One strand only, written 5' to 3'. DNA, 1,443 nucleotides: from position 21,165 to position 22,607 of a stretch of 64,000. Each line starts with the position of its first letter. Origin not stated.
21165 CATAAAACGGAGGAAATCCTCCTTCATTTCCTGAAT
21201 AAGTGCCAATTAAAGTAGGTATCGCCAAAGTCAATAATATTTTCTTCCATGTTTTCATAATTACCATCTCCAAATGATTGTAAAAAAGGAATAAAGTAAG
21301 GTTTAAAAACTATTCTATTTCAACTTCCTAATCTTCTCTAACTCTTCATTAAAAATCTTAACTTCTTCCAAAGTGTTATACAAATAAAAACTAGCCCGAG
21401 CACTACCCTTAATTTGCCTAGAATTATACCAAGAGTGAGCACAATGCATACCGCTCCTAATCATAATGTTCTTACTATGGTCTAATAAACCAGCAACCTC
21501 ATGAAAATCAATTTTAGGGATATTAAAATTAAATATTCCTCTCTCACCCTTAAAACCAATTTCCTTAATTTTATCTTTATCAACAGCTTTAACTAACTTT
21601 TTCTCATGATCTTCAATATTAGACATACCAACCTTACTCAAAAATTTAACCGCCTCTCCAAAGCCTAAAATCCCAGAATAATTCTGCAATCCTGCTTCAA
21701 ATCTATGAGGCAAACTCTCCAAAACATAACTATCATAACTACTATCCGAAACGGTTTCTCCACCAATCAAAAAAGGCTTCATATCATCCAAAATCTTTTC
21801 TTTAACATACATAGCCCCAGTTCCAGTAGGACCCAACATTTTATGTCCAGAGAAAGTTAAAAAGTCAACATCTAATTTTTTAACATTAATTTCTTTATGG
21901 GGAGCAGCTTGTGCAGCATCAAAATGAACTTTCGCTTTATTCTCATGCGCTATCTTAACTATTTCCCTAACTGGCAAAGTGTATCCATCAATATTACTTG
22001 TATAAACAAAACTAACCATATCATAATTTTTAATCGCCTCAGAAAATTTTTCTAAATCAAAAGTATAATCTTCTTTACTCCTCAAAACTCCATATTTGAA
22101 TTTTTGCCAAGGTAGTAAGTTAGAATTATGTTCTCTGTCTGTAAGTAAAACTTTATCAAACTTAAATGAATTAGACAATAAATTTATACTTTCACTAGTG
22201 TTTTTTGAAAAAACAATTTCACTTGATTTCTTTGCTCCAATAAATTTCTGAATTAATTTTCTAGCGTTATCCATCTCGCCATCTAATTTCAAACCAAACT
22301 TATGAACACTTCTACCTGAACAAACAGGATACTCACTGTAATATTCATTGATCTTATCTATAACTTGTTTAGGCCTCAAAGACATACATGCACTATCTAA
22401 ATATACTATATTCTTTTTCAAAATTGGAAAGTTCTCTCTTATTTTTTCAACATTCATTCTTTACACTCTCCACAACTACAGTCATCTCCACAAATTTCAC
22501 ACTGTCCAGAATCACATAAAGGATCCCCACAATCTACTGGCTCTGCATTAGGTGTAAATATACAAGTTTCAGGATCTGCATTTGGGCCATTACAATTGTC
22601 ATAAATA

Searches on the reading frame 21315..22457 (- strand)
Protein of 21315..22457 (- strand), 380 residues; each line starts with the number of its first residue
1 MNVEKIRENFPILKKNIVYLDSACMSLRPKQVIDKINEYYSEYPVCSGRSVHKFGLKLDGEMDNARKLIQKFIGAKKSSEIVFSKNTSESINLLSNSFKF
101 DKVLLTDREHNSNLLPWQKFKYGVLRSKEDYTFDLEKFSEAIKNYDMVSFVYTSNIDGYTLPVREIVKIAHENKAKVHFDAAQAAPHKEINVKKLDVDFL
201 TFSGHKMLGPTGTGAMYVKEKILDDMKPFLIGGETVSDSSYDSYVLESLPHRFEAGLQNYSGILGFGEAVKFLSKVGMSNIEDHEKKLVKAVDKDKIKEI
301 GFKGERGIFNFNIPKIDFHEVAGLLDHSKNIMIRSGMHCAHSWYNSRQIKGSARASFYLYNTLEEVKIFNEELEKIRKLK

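Call 35: search_protein_families(library=pfam, proteins=[window:21315-22457:-], max_evalue=0.01)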
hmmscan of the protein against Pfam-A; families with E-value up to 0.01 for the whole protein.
window:21315-22457:- (380 aa): 2 families
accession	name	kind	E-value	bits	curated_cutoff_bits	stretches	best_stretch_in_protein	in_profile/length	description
PF00266.25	Aminotran_5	-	1.2e-99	334.3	21.5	1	18-369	1-371/371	Aminotransferase class-V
PF01212.27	Beta_elim_lyase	-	0.0068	16.2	27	0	125-212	101-206/288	Beta-eliminating lyase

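Call 42: search_protein_families(library=ncbifam, proteins=[window:21315-22457:-], max_evalue=0.001)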
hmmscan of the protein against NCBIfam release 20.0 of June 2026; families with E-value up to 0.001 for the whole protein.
window:21315-22457:- (380 aa): 19 families
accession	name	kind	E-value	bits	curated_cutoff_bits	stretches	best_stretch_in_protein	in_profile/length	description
TIGR01979.1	sufS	subfamily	3.9e-104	348.7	475.1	1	4-379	1-401/403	SufS family cysteine desulfurase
NF041166.1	f2_encap_cargo1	exception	1.2e-77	262.5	800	1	2-375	226-622/623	family 2A encapsulin nanocompartment cargo protein cysteine desulfurase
NF006791.0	PRK09295.1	equivalog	1.9e-75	254.4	661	1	2-379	4-404/406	cysteine desulfurase SufS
NF008126.0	PRK10874.1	equivalog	1.2e-72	245.3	607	1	2-372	5-391/401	cysteine desulfurase CsdA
TIGR03392.1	FeS_syn_CsdA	equivalog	1.5e-70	238.4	493.6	1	2-371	2-387/398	cysteine desulfurase CsdA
TIGR01977.1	am_tr_V_EF2568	hypoth_equivalog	1.7e-61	208.4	377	1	18-376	1-376/376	cysteine desulfurase family protein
NF040779.1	Sec_lyase_SclA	exception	1.5e-41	142.6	525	1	18-376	1-376/378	selenocysteine lyase SclA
TIGR01976.1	am_tr_V_VC1184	hypoth_equivalog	2e-40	139.3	352.35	1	2-294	2-296/401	cysteine desulfurase-like protein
TIGR03402.1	FeS_nifS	equivalog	7.8e-35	120.3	530.75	1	18-294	1-269/379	cysteine desulfurase NifS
TIGR02006.1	IscS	equivalog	3e-27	95.6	643.2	1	16-340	3-327/402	IscS subfamily cysteine desulfurase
NF010611.0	PRK14012.1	equivalog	6.5e-27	94.5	548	1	16-340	5-331/406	IscS subfamily cysteine desulfurase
TIGR03403.1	nifS_epsilon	equivalog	4.7e-25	88.2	587.7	1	18-238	1-232/382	NifS family cysteine desulfurase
TIGR03235.1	DNA_S_dndA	equivalog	1.3e-23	83.9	480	1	19-344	1-329/353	cysteine desulfurase DndA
NF002806.0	PRK02948.1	subfamily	1.2e-12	47.5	304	1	18-221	2-215/381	IscS subfamily cysteine desulfurase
TIGR04343.1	egtE_PLP_lyase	equivalog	1.4e-09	37.2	400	1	19-282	16-273/370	ergothioneine biosynthesis PLP-dependent enzyme EgtE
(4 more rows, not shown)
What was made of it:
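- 21315..22457 (-): SufS-family class-V aminotransferase, the probable cysteine desulfurase and sulfur source. It lies about 7.5 kb upstream on the opposite strand. Calls 35, 42 (Aminotran_5 1.2e-99; the SufS subfamily model matches at 3.9e-104, below its cut-off).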
